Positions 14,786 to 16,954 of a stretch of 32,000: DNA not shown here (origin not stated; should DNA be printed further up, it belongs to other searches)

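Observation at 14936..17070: Membrane-fused HerA/FtsK-type ATPase translationally coupled to a poly-lysine-tailed protein: possible membrane DNA translocase module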

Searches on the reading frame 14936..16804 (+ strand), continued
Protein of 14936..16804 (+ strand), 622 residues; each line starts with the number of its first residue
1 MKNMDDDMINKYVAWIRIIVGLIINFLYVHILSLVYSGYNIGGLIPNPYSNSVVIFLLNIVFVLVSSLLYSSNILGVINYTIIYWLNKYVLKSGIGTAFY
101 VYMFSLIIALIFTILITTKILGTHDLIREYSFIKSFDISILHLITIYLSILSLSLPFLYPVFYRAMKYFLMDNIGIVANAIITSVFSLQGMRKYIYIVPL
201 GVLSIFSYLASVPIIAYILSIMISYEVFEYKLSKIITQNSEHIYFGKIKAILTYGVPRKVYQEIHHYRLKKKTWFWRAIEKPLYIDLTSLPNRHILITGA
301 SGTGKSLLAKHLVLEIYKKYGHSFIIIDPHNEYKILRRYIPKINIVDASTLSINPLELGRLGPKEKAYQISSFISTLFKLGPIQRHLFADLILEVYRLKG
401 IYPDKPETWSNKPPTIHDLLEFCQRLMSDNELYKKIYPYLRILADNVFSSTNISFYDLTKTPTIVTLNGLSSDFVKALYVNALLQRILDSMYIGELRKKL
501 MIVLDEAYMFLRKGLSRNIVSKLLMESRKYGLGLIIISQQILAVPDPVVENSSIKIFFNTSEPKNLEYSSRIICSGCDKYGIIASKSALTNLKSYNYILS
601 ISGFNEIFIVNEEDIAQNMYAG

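Call 72: search_solved_structures(query=L036:4888-5241:+, max_evalue=0.01, show_alignments=1)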
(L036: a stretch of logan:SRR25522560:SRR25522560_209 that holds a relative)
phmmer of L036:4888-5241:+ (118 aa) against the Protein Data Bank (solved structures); distinct sequences matched with E-value up to 0.01: 5.
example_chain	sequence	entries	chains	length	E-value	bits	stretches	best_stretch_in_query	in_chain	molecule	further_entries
2wb1_J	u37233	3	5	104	6.2e-18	68.5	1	7-104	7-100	DNA-DIRECTED RNA POLYMERASE RPO13 SUBUNIT | DNA-DIRECTED RNA POLYMERASE | RNA POLYMERASE SUBUNIT 13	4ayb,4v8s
2y0s_J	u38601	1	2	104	3.4e-17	66.2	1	7-104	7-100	RNA POLYMERASE SUBUNIT 13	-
3hkz_Y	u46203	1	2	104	7.5e-17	65.1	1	8-106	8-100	DNA-directed RNA polymerase subunit 13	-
2waq_Q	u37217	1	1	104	1e-16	64.6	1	7-104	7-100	DNA-DIRECTED RNA POLYMERASE RPO13 SUBUNIT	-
36rp_Y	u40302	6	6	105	1.6e-12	51.2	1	9-98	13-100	DNA-directed RNA polymerase subunit Rpo13 | Conserved protein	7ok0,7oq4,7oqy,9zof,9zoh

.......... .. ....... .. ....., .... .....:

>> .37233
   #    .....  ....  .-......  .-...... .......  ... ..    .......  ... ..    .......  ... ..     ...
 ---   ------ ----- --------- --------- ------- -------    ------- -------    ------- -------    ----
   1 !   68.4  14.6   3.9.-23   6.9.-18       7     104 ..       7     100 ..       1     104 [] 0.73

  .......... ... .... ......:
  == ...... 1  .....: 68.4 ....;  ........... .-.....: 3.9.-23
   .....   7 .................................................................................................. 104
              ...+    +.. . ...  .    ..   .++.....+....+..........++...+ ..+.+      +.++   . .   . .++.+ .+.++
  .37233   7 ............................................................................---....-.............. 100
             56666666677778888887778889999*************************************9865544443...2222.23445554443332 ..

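Call 73: search_solved_structures(query=L036:5247-5990:+, max_evalue=0.00001, show_alignments=1)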
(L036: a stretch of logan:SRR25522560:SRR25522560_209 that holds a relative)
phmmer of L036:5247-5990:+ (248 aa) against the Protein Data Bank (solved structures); distinct sequences matched with E-value up to 0.00001: 54.
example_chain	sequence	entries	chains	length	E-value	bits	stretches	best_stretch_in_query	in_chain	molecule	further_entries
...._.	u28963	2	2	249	2.4e-73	249.8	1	1-248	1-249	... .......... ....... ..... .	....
2hii_A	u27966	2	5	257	2.6e-73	249.6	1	1-248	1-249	PCNA1 (SSO0397)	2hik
7rpo_A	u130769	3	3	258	8.4e-73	248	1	2-248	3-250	DNA polymerase sliding clamp 1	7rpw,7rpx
2io4_A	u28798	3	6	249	2.3e-72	246.5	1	1-248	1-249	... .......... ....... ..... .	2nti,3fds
3aix_B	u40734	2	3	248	3.7e-70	239.3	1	1-248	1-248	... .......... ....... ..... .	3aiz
5a6d_A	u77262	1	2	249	1.3e-25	93.7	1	2-247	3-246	DNA POLYMERASE SLIDING CLAMP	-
7n5i_A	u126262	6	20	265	1.7e-25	93.4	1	2-247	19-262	DNA polymerase sliding clamp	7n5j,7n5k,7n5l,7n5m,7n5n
1ge8_A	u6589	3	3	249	1.5e-24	90.3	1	2-247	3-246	PROLIFERATION CELL NUCLEAR ANTIGEN | Proliferating Cell Nuclear Antigen | DNA polymerase sliding clamp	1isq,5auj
1iz4_A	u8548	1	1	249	3.8e-24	88.9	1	2-247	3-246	Proliferating cell nuclear antigen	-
6knb_C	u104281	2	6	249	4.3e-24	88.7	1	2-247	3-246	DNA polymerase sliding clamp 1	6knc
3lx1_A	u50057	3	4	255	4.8e-24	88.6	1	2-247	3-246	DNA polymerase sliding clamp 1 | DNA polymerase sliding clamp 1, Proliferating cell nuclear antigen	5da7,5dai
1iz5_A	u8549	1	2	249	1e-23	87.5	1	2-247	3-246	Proliferating cell nuclear antigen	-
3a2f_B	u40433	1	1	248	1e-23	87.5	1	2-247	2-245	DNA polymerase sliding clamp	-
6t7x_A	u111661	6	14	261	8.2e-22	81.3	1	2-247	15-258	DNA polymerase sliding clamp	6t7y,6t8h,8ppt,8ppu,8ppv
3k4x_A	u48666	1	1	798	7.4e-21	78.2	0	5-247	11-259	Proliferating cell nuclear antigen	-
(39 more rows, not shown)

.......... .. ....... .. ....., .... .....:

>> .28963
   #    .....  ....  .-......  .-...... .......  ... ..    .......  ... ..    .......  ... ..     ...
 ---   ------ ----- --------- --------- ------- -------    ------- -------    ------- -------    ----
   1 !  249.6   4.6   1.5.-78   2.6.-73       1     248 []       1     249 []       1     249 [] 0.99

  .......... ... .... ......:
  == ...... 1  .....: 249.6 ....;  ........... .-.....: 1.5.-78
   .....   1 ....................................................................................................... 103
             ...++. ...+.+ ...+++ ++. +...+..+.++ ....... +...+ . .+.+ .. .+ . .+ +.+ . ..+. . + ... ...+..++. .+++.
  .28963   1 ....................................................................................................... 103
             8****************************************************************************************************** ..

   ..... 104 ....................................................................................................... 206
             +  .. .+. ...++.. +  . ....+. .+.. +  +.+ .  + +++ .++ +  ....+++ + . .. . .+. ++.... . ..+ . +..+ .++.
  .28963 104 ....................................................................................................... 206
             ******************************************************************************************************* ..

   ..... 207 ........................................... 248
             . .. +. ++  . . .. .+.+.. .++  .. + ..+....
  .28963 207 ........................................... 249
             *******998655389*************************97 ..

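Call 85: find_encoding_contigs(protein=P0091, flank=10000, max_places=1)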
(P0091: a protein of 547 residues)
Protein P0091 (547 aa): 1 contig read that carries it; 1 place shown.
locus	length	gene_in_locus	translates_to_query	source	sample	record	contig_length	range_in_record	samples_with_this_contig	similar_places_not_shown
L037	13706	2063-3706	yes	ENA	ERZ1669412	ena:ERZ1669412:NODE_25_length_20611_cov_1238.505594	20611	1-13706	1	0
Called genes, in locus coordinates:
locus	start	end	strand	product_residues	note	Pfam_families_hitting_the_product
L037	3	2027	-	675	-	?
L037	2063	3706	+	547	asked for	PF01935:DUF87, PF12846:AAA_10 (faint), PF19044:P-loop_TraG (faint), PF13401:AAA_22 (faint)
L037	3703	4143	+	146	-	-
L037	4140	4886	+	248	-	PF00705:PCNA_N (faint)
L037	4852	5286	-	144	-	-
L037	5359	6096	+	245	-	PF09973:DUF2208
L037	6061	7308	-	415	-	PF01656:CbiA, PF13500:AAA_26, PF07685:GATase_3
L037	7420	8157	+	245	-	PF00705:PCNA_N, PF02144:Rad1 (weak), PF02747:PCNA_C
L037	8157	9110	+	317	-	PF01717:Meth_synt_2 (weak), PF08267:Meth_synt_1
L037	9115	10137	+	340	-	PF01717:Meth_synt_2, PF08267:Meth_synt_1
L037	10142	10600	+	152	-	PF08069:Ribosomal_S13_N, PF00312:Ribosomal_S15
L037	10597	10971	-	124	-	PF01903:CbiX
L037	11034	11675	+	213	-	PF01092:Ribosomal_S6e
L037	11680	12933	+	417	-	PF00009:GTP_EFTU, PF03144:GTP_EFTU_D2 (weak), PF09173:eIF2_C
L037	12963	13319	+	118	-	PF18477:PIN_9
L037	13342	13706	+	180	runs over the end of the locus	PF03876:SHS2_Rpb7-N, PF00575:S1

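Call 86: find_encoding_contigs(protein=P0166, flank=10000, max_places=1)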
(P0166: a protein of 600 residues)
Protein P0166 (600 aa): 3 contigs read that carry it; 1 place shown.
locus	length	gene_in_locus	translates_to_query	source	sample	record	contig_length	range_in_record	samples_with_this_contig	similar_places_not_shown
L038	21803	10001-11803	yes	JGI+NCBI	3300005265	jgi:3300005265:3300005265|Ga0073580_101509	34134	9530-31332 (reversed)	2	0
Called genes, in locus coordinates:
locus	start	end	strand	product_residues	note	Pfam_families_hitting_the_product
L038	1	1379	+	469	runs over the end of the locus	PF02347:GDC-P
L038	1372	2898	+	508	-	PF02347:GDC-P, PF00266:Aminotran_5 (weak), PF21478:GcvP2_C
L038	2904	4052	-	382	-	PF01513:NAD_kinase, PF00781:DAGK_cat (weak), PF20143:NAD_kinase_C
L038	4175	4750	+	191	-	PF08271:Zn_Ribbon_TF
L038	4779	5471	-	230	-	PF01047:MarR (weak), PF04703:FaeA (faint), PF08279:HTH_11 (weak), PF12802:MarR_2 (weak), PF12840:HTH_20 (faint), PF13404:HTH_AsnC-type (weak), PF13412:HTH_24, PF05732:RepL (weak), +1 more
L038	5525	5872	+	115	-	-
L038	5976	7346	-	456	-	PF02403:Seryl_tRNA_N, PF00587:tRNA-synt_2b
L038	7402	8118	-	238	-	PF08494:DEAD_assoc (weak)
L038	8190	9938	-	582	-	PF00270:DEAD, PF04851:ResIII, PF00271:Helicase_C, PF19306:WHD_Lhr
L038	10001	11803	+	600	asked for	PF01935:DUF87, PF10412:TrwB_AAD_bind (faint), PF13401:AAA_22 (faint)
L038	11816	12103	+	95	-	-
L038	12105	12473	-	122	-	-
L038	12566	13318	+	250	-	PF00705:PCNA_N (weak)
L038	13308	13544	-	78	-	-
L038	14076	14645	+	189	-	PF10469:AKAP7_NLS, PF02834:LigT_PEase, PF13563:2_5_RNA_ligase2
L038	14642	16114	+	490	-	PF09249:tRNA_NucTransf2, PF21133:CAA_C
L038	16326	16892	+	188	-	PF13238:AAA_18, PF13671:AAA_33, PF13207:AAA_17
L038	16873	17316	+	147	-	PF01877:RNA_binding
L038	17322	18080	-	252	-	PF23023:Anti-Pycsar_Apyc1, PF00753:Lactamase_B, PF12706:Lactamase_B_2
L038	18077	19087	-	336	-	PF13649:Methyltransf_25 (faint), PF01170:UPF0020, PF03602:Cons_hypoth95, PF13847:Methyltransf_31 (faint)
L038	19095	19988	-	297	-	PF13793:Pribosyltran_N, PF00156:Pribosyltran, PF14572:Pribosyl_synth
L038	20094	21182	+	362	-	PF04055:Radical_SAM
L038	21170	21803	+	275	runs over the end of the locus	PF13191:AAA_16 (weak), PF03029:ATP_bind_1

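Call 87: search_protein_families(library=pfam, proteins=[L033:11813-12118:+, L034:11863-12117:+, L035:11818-12078:+, L037:3703-4140:+, L038:11816-12100:+, L036:4888-5241:+], max_evalue=0.1)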
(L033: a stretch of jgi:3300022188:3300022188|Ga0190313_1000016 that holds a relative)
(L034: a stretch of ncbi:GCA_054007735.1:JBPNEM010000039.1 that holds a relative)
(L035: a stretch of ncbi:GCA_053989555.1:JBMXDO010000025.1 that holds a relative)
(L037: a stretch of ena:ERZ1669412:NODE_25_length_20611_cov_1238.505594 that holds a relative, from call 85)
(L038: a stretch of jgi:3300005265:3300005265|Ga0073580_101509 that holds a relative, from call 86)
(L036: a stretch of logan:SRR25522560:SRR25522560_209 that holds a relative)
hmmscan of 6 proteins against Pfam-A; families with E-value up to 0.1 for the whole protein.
L033:11813-12118:+ (102 aa): 2 families
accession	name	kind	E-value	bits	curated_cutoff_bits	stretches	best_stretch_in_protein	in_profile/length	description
PF12136.13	RNA_pol_Rpo13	-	0.0021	18.4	25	1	27-63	2-43/43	RNA polymerase Rpo13 subunit HTH domain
PF22746.1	SHOCT-like_DUF2089-C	-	0.032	14.3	27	1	59-77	11-29/32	SHOCT-like domain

L034:11863-12117:+ (85 aa): 2 families
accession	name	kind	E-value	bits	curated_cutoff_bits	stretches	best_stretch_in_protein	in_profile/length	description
PF17095.10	CAMSAP_CC1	-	0.027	14.8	27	1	50-72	15-37/59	Spectrin-binding region of Ca2+-Calmodulin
PF07962.17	Swi3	-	0.029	14.7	25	1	17-75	24-81/83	Replication Fork Protection Component Swi3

L035:11818-12078:+ (87 aa): 0 families

L037:3703-4140:+ (146 aa): 3 families
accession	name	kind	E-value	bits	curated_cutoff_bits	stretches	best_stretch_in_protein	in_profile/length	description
PF12136.13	RNA_pol_Rpo13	-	0.0082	16.5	25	1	32-65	7-43/43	RNA polymerase Rpo13 subunit HTH domain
PF15377.11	DUF4604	-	0.039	14.8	28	1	8-138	65-169/176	Domain of unknown function (DUF4604)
PF19268.4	CIS_TMP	-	0.04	13.6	27.8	1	56-139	210-296/463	Contractile injection system tape measure protein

L038:11816-12100:+ (95 aa): 1 family
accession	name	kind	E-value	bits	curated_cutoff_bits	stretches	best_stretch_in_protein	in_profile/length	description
PF02091.20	tRNA-synt_2e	-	0.017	14.9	27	1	7-83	190-267/278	Glycyl-tRNA synthetase alpha subunit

L036:4888-5241:+ (118 aa): 1 family
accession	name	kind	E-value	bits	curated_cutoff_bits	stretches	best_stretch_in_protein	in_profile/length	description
PF12136.13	RNA_pol_Rpo13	-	5.3e-11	42.7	25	1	17-59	1-43/43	RNA polymerase Rpo13 subunit HTH domain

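Call 101: predict_structure(alignment_id=A3)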
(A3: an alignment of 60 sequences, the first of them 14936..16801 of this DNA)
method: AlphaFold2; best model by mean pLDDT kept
length: 622 residues; sequences in the alignment: 60
mean_pLDDT: 89.4   pTM: 0.81
mean pLDDT of the five models: 89.4, 88.7, 87.7, 86.7, 86.5
residues with pLDDT >= 90: 398; 70-90: 183; 50-70: 35; < 50: 6
segments of 3 or more residues with pLDDT < 50: 1-4
pLDDT, mean of each block of 10 residues (from residue 1): 59 89 93 81 61 88 94 92 84 78 88 86 73 66 91 90 73 81 82 86 90 91 73 72 96 90 90 92 94 97 97 97 97 97 94 90 96 92 97 98 97 95 97 96 81 85 96 91 94 92 97 87 94 97 96 98 98 94 97 97 94 94 74
secondary structure, 60 per line:
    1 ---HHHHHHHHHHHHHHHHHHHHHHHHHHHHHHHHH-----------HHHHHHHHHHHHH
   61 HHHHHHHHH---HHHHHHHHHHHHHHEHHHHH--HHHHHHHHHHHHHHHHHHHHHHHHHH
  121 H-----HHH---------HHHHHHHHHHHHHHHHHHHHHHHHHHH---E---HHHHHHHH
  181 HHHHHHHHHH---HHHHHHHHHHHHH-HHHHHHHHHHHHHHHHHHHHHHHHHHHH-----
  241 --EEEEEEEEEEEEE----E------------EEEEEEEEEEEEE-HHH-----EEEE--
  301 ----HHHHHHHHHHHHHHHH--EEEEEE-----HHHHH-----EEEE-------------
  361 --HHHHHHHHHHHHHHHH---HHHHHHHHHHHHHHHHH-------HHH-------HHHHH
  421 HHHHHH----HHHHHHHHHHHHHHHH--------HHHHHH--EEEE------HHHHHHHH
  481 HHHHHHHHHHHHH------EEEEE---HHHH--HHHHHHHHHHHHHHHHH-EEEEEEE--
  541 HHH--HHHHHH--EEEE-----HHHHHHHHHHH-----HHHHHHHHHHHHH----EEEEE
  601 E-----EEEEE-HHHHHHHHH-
elements in order: H4-36 H48-69 H73-86 H88-92 H95-121 H139-165 H173-190 H194-206 H208-235 E243-255 E273-285 E295-298 H305-320 E323-328 H334-338 E344-347 H363-378 H382-398 H416-426 H431-446 H455-460 E463-466 H473-493 E500-504 H508-511 H514-530 E532-538 H546-551 E554-557 H563-573 H579-591 E596-601 E607-611 H613-621

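Call 104: list_cluster_members(proteins=[P0080, P0166, P0128, P0135, P0174, P0185, P0109, P0111, P0088, P0116])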
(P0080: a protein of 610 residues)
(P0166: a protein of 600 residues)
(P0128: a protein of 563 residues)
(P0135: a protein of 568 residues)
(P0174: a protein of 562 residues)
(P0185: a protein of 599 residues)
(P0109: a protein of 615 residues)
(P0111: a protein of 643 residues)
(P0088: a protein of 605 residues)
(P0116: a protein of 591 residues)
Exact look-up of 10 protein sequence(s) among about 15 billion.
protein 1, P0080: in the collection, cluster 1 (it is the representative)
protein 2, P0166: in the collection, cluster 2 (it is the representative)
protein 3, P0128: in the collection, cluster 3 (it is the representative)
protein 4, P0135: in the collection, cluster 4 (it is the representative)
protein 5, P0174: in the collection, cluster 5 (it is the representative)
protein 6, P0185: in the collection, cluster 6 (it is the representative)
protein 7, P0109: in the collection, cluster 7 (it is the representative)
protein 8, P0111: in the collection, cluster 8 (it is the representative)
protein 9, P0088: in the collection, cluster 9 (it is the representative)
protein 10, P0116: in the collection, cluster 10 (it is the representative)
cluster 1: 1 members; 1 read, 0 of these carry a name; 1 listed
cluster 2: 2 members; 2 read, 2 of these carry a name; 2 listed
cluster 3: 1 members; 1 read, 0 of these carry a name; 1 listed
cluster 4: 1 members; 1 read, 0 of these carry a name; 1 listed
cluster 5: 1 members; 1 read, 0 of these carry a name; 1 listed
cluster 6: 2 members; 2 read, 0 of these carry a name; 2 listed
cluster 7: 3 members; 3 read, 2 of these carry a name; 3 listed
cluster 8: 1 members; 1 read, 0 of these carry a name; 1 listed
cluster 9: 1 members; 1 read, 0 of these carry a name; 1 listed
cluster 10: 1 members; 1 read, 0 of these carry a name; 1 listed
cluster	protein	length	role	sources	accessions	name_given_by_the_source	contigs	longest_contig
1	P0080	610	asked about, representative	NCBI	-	-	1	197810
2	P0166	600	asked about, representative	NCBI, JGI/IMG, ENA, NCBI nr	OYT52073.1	MAG: hypothetical protein B6U73_00595 [Desulfurococcales archaeon ex4484_204]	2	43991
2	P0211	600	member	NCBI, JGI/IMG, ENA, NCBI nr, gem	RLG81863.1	MAG: hypothetical protein DRO09_01565 [Thermoprotei archaeon]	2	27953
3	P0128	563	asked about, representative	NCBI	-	-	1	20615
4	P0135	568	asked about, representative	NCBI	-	-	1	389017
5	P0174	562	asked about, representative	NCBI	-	-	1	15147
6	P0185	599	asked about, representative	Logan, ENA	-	-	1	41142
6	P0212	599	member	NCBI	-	-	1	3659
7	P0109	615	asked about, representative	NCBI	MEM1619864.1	MAG: ATP-binding protein [Fervidicoccaceae archaeon]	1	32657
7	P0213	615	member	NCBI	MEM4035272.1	MAG: ATP-binding protein [Fervidicoccaceae archaeon]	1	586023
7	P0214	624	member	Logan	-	-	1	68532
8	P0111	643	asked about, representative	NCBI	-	-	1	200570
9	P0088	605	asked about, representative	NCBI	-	-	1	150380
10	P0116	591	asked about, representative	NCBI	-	-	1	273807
